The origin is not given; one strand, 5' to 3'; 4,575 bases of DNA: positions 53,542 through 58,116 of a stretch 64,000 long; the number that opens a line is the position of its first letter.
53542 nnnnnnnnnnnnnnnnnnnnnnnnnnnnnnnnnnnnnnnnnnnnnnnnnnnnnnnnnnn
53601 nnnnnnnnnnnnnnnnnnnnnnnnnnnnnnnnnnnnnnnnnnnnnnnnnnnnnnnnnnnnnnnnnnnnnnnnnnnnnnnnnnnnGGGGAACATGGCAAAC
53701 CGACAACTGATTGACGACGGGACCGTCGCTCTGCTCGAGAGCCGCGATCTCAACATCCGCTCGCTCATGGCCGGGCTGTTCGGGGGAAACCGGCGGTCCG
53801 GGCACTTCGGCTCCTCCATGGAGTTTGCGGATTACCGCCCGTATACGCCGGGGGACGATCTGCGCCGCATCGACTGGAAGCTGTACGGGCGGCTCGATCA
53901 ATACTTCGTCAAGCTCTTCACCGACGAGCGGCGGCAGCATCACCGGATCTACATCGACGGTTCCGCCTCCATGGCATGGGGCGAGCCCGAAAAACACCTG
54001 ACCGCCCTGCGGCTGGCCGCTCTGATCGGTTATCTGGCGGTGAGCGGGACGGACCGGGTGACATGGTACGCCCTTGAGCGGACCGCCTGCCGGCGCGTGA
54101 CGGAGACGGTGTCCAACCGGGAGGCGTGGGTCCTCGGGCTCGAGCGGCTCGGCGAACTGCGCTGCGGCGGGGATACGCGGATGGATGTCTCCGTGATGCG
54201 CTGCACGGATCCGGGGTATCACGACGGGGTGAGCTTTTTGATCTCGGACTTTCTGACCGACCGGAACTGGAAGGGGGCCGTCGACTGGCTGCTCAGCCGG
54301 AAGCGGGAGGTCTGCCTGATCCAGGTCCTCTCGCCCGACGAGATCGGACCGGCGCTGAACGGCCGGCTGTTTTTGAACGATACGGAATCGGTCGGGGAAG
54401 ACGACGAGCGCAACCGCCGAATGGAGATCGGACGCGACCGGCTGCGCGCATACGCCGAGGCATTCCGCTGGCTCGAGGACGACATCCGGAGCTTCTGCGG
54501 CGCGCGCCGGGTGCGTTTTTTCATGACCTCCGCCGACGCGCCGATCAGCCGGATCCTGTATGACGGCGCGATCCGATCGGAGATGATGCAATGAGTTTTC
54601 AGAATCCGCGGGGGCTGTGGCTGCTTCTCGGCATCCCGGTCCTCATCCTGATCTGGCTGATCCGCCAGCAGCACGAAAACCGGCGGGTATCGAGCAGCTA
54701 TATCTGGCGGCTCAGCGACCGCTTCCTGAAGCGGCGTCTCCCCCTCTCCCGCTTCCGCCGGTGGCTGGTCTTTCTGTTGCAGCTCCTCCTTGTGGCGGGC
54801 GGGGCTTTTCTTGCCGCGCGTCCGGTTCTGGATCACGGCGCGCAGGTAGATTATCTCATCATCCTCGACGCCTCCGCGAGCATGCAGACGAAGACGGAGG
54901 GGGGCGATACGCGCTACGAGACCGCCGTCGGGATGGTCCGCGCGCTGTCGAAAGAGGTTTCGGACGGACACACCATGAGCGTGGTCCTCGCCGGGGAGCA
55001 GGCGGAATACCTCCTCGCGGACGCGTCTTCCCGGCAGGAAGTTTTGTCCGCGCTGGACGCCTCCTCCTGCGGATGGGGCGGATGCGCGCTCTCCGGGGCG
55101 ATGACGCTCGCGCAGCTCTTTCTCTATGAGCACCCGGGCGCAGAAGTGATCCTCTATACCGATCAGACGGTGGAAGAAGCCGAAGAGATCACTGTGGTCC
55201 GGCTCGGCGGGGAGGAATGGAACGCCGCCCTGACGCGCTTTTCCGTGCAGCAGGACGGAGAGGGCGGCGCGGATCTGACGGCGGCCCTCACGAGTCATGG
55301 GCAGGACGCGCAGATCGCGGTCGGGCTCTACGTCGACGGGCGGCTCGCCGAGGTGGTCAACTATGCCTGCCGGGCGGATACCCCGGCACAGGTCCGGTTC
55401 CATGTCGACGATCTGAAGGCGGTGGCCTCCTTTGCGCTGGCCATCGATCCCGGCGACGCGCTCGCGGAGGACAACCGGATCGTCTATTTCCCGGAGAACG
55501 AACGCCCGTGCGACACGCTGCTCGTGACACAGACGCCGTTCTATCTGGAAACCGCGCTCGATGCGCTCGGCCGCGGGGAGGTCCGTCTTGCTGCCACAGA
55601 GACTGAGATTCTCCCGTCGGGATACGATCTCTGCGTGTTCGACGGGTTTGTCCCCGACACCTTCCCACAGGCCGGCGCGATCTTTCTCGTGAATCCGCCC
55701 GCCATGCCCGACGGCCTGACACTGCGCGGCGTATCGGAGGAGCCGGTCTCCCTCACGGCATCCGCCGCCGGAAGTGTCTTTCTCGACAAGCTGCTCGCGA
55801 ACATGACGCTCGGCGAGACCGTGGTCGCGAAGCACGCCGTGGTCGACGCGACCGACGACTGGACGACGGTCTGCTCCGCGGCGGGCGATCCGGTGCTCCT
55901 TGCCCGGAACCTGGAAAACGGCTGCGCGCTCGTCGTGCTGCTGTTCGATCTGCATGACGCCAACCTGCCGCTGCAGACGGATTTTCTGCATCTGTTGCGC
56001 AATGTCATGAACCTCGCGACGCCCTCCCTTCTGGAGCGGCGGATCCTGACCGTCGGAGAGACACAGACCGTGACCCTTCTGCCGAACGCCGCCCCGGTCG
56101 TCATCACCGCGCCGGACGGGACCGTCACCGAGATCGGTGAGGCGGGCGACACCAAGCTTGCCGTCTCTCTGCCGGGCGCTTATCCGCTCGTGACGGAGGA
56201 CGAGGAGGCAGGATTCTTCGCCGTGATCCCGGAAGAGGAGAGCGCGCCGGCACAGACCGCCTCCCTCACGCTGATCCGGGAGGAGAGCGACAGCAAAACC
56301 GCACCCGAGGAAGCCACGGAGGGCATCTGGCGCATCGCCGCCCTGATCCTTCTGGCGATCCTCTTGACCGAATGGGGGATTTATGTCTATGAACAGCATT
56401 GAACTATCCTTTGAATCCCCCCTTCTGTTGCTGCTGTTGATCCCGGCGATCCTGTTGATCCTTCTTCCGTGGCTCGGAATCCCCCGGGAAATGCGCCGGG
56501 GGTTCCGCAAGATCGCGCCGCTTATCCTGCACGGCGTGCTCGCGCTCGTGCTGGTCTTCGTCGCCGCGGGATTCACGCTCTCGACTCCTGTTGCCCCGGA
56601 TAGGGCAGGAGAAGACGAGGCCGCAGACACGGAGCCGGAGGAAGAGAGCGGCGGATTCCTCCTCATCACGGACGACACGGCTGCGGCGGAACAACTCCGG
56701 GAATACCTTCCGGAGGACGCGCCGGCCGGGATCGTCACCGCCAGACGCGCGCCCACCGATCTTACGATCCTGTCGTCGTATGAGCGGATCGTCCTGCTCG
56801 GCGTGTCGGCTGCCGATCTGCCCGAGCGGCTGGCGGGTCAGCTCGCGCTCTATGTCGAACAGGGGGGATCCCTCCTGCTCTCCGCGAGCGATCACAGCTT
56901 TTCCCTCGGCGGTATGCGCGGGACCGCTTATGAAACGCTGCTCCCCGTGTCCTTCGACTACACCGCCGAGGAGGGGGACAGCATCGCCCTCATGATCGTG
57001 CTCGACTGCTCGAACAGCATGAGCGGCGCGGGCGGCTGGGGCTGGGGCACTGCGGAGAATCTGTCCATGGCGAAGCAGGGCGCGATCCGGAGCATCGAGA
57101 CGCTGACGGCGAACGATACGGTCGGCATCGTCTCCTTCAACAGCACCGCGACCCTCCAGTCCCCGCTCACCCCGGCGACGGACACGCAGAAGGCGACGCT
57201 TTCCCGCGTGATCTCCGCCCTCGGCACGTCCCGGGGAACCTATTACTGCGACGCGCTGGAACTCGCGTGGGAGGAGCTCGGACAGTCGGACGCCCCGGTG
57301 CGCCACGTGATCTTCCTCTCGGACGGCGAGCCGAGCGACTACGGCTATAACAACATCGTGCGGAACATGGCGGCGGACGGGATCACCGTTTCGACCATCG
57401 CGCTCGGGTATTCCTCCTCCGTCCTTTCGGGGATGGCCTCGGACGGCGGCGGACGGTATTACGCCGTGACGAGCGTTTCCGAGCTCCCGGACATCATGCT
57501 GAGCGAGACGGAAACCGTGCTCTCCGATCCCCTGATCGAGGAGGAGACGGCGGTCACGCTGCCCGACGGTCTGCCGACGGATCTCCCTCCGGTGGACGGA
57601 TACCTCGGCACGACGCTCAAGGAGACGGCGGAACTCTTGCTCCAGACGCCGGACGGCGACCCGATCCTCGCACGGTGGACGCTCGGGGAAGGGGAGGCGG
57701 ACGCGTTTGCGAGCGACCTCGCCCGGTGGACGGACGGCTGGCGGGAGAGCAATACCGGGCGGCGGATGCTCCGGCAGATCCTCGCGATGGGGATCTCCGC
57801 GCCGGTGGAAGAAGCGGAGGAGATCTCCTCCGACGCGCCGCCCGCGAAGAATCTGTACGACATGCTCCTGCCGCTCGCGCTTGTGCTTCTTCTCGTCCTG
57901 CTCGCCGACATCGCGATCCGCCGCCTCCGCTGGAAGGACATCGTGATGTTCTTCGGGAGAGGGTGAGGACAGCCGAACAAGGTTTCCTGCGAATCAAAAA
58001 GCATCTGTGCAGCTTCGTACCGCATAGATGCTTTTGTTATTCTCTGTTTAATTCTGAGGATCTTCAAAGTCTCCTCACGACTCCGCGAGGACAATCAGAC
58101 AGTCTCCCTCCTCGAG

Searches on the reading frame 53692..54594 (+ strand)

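Call 25: search_protein_families(library=pfam, proteins=[window:53692-54594:+], max_evalue=0.00001)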
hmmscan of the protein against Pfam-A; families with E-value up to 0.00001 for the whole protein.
window:53692-54594:+ (300 aa): 1 family
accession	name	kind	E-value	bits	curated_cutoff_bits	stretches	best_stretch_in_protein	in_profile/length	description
PF01882.25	DUF58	-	2.3e-25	89.5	23.4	1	47-235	1-190/216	Protein of unknown function DUF58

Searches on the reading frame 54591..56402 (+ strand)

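Call 25: search_protein_families(library=pfam, proteins=[window:54591-56402:+], max_evalue=0.00001)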
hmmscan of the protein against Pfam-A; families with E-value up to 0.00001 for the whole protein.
window:54591-56402:+ (603 aa): 2 families
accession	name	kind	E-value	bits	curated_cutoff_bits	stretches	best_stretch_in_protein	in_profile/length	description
PF07584.16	BatA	-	3.6e-11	43.8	25.9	1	1-78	1-77/77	Aerotolerance regulator N-terminal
PF13519.12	VWA_2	-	4.1e-10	40.7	27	1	89-191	2-105/107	von Willebrand factor type A domain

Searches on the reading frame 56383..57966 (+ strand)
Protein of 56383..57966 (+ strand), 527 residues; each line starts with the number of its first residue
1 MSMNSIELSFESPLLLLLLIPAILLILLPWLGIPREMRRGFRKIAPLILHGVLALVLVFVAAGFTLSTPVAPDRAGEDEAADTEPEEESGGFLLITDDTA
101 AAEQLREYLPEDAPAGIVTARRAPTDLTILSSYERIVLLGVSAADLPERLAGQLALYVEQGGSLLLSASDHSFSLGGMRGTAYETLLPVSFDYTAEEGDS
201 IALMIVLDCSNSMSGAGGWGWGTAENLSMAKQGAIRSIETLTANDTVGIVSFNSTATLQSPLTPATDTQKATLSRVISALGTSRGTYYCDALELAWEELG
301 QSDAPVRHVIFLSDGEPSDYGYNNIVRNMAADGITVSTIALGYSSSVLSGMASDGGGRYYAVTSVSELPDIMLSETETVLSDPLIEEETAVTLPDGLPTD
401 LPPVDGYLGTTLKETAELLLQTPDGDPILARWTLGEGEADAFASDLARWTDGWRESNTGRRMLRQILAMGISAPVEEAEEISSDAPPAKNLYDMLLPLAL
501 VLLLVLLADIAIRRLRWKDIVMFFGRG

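Call 25: search_protein_families(library=pfam, proteins=[window:56383-57966:+], max_evalue=0.00001)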
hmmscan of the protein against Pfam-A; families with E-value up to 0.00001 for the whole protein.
window:56383-57966:+ (527 aa): 4 families
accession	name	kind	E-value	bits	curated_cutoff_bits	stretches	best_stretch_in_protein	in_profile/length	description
PF00092.34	VWA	-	1.8e-14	54.8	23.8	1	203-371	2-171/174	von Willebrand factor type A domain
PF13519.12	VWA_2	-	1.2e-13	52.1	27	1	203-316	1-107/107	von Willebrand factor type A domain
PF13768.12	VWA_3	-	3.1e-08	34.3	27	1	202-360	2-154/155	von Willebrand factor type A domain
PF24157.1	DUF7408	-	4.1e-06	27.3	27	0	351-438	62-148/174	Domain of unknown function (DUF7408)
